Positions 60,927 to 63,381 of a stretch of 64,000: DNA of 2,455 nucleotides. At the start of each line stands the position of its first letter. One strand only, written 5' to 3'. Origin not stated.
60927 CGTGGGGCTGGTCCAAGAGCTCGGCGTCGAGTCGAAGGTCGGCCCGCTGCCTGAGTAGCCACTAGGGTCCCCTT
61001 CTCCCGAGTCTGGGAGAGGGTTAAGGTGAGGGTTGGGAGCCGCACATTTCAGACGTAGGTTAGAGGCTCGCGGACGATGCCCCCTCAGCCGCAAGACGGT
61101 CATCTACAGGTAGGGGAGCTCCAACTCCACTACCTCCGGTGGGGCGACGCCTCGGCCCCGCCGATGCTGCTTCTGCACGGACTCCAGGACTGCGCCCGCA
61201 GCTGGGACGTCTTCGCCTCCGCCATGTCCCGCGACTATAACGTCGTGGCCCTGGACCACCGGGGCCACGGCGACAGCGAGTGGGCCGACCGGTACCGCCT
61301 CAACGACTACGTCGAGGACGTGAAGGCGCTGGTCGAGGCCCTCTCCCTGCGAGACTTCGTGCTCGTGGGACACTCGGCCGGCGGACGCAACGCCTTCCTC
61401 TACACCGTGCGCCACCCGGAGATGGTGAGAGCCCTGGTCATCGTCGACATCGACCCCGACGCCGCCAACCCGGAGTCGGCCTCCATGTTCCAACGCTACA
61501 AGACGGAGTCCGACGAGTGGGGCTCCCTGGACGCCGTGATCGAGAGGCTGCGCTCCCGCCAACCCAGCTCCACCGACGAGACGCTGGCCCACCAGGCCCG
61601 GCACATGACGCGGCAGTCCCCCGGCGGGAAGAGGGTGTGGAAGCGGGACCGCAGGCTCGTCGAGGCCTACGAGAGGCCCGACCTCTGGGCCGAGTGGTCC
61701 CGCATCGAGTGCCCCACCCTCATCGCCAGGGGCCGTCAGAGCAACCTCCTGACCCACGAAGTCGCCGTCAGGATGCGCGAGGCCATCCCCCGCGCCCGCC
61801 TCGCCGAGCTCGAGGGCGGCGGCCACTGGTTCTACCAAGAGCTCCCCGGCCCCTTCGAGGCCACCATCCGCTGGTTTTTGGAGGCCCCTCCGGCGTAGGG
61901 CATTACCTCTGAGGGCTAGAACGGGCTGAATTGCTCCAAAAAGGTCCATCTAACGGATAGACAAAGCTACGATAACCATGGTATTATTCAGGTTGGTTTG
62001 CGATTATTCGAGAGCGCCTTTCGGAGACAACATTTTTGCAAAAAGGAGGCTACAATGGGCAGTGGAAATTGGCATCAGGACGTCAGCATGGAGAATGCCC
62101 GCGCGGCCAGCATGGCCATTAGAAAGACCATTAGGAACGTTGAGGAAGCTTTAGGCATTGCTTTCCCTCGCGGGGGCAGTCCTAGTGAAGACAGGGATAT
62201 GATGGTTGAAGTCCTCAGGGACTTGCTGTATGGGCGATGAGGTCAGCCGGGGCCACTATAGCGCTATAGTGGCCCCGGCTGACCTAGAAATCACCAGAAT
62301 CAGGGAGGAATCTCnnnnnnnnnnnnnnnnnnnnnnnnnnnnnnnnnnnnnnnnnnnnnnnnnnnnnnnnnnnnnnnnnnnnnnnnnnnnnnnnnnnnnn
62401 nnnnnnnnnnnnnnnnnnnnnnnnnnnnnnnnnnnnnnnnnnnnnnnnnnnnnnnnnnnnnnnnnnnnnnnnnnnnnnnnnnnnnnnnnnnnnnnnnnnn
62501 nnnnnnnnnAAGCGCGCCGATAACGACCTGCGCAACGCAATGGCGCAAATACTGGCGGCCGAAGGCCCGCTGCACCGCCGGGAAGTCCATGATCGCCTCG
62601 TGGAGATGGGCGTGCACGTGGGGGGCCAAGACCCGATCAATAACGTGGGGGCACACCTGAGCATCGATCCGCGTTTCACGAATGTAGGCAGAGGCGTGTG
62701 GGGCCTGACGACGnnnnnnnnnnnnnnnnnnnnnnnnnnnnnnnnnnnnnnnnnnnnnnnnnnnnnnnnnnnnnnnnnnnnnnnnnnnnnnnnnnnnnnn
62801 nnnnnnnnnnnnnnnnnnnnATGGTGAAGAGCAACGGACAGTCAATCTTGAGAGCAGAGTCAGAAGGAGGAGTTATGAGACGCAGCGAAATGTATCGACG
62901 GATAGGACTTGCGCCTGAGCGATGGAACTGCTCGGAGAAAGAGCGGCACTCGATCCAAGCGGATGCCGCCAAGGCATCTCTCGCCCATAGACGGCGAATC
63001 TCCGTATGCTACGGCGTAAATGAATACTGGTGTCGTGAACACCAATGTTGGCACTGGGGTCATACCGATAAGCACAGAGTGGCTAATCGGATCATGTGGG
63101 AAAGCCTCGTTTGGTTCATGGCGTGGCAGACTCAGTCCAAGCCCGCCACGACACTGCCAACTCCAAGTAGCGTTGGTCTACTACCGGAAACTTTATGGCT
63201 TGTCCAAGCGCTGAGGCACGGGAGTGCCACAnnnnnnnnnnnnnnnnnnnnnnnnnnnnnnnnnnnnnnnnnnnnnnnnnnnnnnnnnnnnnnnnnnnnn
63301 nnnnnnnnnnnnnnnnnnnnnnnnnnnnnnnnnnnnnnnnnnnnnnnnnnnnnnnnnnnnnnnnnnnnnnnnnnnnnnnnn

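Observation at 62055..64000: Delta-like HARE-HTH/acidic-tail protein translationally coupled to a HelD-like helicase on an AT-richer island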

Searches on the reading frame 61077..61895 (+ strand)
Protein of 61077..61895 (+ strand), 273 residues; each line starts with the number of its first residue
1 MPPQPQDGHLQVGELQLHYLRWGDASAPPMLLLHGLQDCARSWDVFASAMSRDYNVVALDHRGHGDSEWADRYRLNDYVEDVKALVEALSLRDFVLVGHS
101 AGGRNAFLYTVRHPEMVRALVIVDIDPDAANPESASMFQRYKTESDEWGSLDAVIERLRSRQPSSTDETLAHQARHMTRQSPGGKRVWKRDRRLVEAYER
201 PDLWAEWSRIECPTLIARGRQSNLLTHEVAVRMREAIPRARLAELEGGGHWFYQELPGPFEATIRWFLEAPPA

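Call 5: search_protein_families(library=pfam, proteins=[window:61077-61895:+], max_evalue=1)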
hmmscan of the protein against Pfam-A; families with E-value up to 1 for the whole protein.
window:61077-61895:+ (273 aa): 15 families
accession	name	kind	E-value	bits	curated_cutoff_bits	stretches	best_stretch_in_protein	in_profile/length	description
PF00561.26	Abhydrolase_1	-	2e-30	106.7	25.8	1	28-253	1-241/245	alpha/beta hydrolase fold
PF12697.13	Abhydrolase_6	-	5.1e-23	83.3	26.3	1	31-259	2-213/217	Alpha/beta hydrolase family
PF12146.15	Hydrolase_4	-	2.4e-17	63.5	27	1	30-254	7-236/239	Serine aminopeptidase, S33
PF03096.20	Ndr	-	2.8e-09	36.5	23.3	1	75-268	82-276/283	Ndr family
PF00326.27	Peptidase_S9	-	0.00058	19.9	22.6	1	48-165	9-136/213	Prolyl oligopeptidase family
PF00756.26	Esterase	-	0.00074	19.8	22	1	60-176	81-193/251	Putative esterase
PF07819.20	PGAP1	-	0.0018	18.5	24.3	1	90-132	89-133/233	PGAP1-like alpha/beta domain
PF20408.4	Abhydrolase_11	-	0.01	16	27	0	75-112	57-96/193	Alpha/beta hydrolase domain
PF20434.5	BD-FAE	-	0.017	15.1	26.8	1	46-114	40-111/215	BD-FAE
PF08538.16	DUF1749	-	0.13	11.8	24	1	76-121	91-134/299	Protein of unknown function (DUF1749)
PF01764.32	Lipase_3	-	0.14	12.5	22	1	76-111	47-82/140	Lipase (class 3)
PF00975.26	Thioesterase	-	0.16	12.6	26.4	1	40-171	13-142/226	Thioesterase domain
PF07224.18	Chlorophyllase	-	0.17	11.1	26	1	90-129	114-154/301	Chlorophyllase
PF10230.15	LIDHydrolase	-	0.18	12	27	1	49-103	28-95/262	Lipid-droplet associated hydrolase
PF08386.16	Abhydrolase_4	-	0.26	11.9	21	0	212-254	35-77/103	TAP-like protein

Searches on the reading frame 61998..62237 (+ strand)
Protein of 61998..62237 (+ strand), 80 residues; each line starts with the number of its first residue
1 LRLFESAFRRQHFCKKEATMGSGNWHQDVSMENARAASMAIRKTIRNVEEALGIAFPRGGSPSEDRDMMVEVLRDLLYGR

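Call 5: search_protein_families(library=pfam, proteins=[window:61998-62237:+], max_evalue=1)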
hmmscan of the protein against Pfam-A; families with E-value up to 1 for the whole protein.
window:61998-62237:+ (80 aa): 1 family
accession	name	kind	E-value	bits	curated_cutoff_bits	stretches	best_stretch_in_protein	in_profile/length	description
PF13356.12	Arm-DNA-bind_3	-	0.13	12.9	27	1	9-47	37-72/83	Arm DNA-binding domain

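Call 6: search_protein_families(library=ncbifam, proteins=[window:61998-62237:+], max_evalue=1)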
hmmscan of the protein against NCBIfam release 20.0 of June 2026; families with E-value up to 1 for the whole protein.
window:61998-62237:+ (80 aa): 0 families

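Call 7: search_protein_families(library=padloc, proteins=[window:61998-62237:+], max_evalue=1)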
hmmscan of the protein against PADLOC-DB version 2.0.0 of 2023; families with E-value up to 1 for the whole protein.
window:61998-62237:+ (80 aa): 0 families

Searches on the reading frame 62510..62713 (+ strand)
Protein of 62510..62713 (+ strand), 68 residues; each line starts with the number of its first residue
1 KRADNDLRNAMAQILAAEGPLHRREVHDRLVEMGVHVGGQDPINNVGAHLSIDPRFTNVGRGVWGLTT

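Call 99: search_solved_structures(query=A6, max_evalue=10, show_alignments=3)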
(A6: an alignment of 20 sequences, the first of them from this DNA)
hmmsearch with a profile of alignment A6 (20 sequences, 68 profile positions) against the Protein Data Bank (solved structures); distinct sequences matched with E-value up to 10: 3.
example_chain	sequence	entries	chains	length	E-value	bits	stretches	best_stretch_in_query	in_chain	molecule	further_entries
2esh_A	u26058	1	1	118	0.044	17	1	14-45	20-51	conserved hypothetical protein TM0937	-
6xu3_A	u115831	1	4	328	0.26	14.5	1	15-40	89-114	Class IV aminotransferase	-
8u8l_A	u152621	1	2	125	1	12.6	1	17-38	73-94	Double-strand telomeric DNA-binding proteins 2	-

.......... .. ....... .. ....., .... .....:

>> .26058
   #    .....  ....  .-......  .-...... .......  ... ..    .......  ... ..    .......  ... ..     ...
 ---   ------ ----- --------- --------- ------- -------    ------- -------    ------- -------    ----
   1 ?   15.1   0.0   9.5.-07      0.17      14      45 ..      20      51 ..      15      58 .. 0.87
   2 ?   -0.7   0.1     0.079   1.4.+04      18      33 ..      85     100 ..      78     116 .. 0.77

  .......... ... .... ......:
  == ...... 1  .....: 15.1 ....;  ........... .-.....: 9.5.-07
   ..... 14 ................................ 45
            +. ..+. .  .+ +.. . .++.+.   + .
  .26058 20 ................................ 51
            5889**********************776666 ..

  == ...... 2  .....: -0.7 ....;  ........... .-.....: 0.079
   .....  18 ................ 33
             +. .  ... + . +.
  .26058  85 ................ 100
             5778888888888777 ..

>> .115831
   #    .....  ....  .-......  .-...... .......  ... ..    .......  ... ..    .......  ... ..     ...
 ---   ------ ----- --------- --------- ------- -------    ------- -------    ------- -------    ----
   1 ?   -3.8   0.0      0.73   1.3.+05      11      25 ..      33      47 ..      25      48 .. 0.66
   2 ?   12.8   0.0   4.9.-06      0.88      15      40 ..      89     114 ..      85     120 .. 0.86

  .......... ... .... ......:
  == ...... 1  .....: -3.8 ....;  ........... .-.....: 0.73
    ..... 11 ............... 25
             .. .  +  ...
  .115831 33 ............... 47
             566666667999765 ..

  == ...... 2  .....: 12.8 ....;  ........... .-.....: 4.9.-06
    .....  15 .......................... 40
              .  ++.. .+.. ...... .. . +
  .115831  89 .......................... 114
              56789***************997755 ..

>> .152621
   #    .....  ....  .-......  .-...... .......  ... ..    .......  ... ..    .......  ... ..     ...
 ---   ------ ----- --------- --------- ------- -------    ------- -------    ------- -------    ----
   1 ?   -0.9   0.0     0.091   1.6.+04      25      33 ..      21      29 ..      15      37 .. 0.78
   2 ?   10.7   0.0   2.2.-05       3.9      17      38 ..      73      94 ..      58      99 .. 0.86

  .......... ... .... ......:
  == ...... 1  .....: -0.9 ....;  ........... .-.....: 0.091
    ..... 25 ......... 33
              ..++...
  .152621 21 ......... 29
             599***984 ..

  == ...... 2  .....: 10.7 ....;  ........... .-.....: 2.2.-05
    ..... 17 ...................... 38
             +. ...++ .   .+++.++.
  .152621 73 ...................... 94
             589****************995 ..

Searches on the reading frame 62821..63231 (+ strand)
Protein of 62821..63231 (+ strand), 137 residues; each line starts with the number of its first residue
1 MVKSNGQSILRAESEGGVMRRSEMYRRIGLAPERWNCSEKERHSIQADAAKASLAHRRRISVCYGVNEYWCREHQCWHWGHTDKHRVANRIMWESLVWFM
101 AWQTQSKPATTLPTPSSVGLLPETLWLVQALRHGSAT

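Call 5: search_protein_families(library=pfam, proteins=[window:62821-63231:+], max_evalue=1)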
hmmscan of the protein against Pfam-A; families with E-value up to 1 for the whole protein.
window:62821-63231:+ (137 aa): 0 families

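Call 6: search_protein_families(library=ncbifam, proteins=[window:62821-63231:+], max_evalue=1)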
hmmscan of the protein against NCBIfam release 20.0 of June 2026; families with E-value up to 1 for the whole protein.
window:62821-63231:+ (137 aa): 0 families

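Call 7: search_protein_families(library=padloc, proteins=[window:62821-63231:+], max_evalue=1)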
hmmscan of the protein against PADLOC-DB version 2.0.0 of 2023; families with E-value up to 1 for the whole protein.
window:62821-63231:+ (137 aa): 0 families

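Call 9: find_encoding_contigs(protein=window:62821-63231:+, flank=10000, max_places=10)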
Protein window:62821-63231:+ (137 aa): no gene with exactly this product is on record in the collection.

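Call 18: find_homologous_proteins(query=window:62875-63231:+, max_evalue=0.01)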
Query window:62875-63231:+ (119 aa): 3 proteins with E <= 0.01 among 11 candidates.
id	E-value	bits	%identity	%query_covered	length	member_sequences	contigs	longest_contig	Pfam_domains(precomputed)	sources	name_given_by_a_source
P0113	1.2e-49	185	81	82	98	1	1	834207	-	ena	-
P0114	1.2e-44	169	66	100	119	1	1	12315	-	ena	-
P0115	1.1e-36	143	62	90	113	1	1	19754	-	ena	-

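Call 50: search_solved_structures(query=A3, max_evalue=10, show_alignments=2)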
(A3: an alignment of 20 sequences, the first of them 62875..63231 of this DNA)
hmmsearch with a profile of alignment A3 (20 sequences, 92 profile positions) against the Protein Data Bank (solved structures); distinct sequences matched with E-value up to 10: 1.
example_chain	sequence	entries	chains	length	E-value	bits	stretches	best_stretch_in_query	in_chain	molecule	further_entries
1ind_H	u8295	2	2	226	0.98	12.9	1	45-64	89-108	IGG1-LAMBDA CHA255 FAB (HEAVY CHAIN)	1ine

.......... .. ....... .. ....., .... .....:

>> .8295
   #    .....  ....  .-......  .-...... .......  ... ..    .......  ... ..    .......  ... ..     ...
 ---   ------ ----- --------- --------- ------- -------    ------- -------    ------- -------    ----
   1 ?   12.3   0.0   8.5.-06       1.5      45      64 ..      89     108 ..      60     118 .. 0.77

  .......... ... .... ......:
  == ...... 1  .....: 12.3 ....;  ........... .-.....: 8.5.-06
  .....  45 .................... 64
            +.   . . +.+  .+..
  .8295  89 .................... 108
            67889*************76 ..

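Call 52: search_protein_representatives(alignment_id=A2)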
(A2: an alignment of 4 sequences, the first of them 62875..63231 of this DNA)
Query: 4 sequences, 113 profile positions. Proteins with E-value up to 0.001 (for the whole library): 57; up to 1e-10: 18; up to 1e-30: 0. The best 57 are listed.
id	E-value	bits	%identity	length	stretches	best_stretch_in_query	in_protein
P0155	3.1e-24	101.4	-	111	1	1-91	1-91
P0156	6.9e-24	100.3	-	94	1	1-89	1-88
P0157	5.1e-21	91.1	-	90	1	1-90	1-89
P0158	4.2e-20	88.1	-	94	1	1-93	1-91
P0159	1.2e-19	86.7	-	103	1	1-85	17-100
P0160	6.6e-18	81.0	-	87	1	1-86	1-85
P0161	6.3e-17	77.9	-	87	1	1-86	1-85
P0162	9.5e-17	77.3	-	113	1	1-88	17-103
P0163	2.6e-16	75.9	-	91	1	5-91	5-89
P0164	3.5e-16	75.5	-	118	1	3-92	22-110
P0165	1.5e-14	70.2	-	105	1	3-86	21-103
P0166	1.6e-14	70.1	-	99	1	1-92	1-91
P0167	4.5e-14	68.7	-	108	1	1-89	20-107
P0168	2.6e-13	66.2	-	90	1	1-84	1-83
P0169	6.5e-13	64.9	-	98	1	1-91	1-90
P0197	2.6e-04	37.2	-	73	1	16-68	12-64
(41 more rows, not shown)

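Call 54: predict_structure(alignment_id=A2)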
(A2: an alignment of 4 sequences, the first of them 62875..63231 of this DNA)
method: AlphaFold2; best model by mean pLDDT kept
length: 119 residues; sequences in the alignment: 4
mean_pLDDT: 50.2   pTM: 0.27
mean pLDDT of the five models: 50.2, 48.8, 48.0, 47.2, 43.9
residues with pLDDT >= 90: 0; 70-90: 1; 50-70: 57; < 50: 61
segments of 3 or more residues with pLDDT < 50: 1-48, 63-71
pLDDT, mean of each block of 10 residues (from residue 1): 44 40 40 42 41 58 45 60 65 56 57 55
secondary structure, 60 per line:
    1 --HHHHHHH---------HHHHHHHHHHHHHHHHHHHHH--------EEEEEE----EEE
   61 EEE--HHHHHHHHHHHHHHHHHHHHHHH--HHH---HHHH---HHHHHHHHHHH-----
elements in order: H3-9 H19-39 E48-53 E58-63 H66-88 H97-100 H104-114

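Call 56: find_encoding_contigs(protein=P0197, flank=6000, max_places=4)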
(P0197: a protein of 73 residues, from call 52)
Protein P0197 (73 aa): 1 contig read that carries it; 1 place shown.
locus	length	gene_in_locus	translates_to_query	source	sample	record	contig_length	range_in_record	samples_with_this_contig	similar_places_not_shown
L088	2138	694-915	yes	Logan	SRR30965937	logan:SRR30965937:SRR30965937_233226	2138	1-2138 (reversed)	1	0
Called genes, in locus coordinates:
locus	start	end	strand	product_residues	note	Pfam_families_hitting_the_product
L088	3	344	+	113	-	?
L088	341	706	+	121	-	PF08774:VRR_NUC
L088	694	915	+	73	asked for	-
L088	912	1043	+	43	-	-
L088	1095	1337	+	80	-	-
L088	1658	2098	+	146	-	PF01327:Pep_deformylase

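Call 60: search_protein_families(library=phrogs, alignment_id=A5, max_evalue=0.001)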
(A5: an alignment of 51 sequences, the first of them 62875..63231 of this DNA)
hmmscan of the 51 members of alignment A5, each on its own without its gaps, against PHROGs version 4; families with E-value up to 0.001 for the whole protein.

A. member 1, window:62875-63231:+ (119 aa): 0 families

B. families by the number of members that match (of 51 scanned): 4 families
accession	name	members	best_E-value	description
phrog_15216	-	15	3.7e-08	-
phrog_14788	-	11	6.8e-07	-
phrog_10414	-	2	3.2e-05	-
phrog_3424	-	1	5.3e-05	-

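Call 61: search_protein_families(library=pfam, alignment_id=A5, max_evalue=0.01)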
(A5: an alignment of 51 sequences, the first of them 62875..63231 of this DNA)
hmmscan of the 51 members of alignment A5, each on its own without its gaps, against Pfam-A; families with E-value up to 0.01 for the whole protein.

A. member 1, window:62875-63231:+ (119 aa): 0 families

B. families by the number of members that match (of 51 scanned): 2 families
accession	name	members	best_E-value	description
PF16366.10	CEBP_ZZ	1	0.0022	Cytoplasmic polyadenylation element-binding protein ZZ domain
PF20670.3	DUF6816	1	0.0098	Domain of unknown function (DUF6816)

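Call 85: search_dna_similar(query=window:62875-63231:+, collection=phages, mode=protein, max_evalue=0.01, max_rows=10)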
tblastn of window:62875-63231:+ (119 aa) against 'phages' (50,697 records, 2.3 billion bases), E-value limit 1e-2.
No match.
